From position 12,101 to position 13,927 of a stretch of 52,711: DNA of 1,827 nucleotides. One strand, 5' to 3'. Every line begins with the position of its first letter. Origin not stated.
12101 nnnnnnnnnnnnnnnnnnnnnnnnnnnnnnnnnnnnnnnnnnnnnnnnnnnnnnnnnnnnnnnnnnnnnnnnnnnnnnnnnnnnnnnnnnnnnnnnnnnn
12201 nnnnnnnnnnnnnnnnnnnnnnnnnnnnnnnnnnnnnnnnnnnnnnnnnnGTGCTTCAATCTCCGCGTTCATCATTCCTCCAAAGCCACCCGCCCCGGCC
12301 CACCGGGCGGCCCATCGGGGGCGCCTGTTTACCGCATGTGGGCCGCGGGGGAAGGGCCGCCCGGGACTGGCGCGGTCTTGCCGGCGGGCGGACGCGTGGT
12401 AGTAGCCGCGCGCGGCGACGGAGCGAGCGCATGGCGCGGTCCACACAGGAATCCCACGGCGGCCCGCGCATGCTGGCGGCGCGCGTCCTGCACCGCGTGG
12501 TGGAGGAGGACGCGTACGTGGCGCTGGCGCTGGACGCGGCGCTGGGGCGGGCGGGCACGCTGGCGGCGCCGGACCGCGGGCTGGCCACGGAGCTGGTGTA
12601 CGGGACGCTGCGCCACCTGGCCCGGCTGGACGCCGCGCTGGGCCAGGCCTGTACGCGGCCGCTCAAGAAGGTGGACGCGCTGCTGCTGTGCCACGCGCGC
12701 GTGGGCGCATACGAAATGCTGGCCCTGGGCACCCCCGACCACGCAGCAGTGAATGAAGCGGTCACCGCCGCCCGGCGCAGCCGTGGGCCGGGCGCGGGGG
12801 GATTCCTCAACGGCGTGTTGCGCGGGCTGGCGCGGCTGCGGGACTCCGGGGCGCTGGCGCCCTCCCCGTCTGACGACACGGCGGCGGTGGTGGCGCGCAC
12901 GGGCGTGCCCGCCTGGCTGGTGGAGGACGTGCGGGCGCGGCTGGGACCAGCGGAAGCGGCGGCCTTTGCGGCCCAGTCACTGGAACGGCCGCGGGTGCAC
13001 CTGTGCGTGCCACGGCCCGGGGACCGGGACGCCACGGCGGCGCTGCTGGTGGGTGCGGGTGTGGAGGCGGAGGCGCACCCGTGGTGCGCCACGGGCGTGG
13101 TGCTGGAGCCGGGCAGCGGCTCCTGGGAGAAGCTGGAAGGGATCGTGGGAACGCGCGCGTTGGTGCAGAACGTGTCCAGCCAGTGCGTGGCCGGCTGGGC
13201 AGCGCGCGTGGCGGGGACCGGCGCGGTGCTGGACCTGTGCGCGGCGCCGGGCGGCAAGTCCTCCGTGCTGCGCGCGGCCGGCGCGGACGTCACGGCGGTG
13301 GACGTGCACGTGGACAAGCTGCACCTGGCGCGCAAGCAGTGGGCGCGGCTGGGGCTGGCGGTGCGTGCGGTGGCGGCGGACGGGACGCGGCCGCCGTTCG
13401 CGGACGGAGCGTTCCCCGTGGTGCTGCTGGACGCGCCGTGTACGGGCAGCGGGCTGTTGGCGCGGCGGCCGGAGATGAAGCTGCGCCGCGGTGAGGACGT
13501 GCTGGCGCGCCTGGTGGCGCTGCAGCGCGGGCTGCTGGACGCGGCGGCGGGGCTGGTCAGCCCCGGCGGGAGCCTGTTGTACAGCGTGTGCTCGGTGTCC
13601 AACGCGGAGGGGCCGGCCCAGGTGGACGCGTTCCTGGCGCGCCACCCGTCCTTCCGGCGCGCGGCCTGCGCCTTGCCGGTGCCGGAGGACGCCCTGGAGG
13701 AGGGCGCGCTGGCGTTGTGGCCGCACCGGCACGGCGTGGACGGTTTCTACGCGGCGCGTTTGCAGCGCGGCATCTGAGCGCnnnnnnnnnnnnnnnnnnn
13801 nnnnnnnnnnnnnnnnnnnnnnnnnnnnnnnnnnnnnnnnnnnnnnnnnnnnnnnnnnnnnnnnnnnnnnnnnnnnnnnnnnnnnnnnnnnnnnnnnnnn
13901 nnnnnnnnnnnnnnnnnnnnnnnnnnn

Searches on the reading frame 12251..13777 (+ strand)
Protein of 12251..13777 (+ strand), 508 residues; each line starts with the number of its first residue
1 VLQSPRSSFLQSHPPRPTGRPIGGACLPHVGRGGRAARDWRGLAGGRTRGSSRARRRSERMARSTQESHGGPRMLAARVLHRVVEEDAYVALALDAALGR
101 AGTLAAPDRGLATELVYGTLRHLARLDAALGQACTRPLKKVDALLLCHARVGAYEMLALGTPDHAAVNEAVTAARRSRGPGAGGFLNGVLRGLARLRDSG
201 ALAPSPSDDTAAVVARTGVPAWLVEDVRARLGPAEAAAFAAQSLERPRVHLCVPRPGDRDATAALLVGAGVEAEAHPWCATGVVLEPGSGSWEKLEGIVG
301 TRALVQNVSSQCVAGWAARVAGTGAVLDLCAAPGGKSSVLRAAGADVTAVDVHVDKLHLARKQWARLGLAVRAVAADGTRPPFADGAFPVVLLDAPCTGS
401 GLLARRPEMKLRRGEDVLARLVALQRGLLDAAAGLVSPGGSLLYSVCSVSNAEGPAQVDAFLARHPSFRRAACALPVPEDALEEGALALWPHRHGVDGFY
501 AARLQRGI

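Call 34: search_protein_families(library=pfam, proteins=[window:12251-13777:+], max_evalue=0.001)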
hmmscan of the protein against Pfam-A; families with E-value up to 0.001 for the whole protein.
window:12251-13777:+ (508 aa): 6 families
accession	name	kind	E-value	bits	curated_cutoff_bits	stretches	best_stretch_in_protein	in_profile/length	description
PF01189.24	Methyltr_RsmB-F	-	4.9e-40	137.8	27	1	325-505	11-199/199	16S rRNA methyltransferase RsmB/F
PF01029.23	NusB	-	3.9e-26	92.4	23.1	1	73-195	4-133/133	NusB family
PF13649.12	Methyltransf_25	-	1.5e-07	32.5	27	1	326-393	1-70/97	Methyltransferase domain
PF22458.1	RsmF-B_ferredox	-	4.4e-07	30.4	27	1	220-286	2-68/74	Methyltr_RsmF/B-like, ferredoxin-like domain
PF08241.18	Methyltransf_11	-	6.5e-05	23.9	21.2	1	327-393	1-66/95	Methyltransferase domain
PF01728.25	FtsJ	-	0.00057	20.3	24.1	1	324-442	23-135/181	FtsJ-like methyltransferase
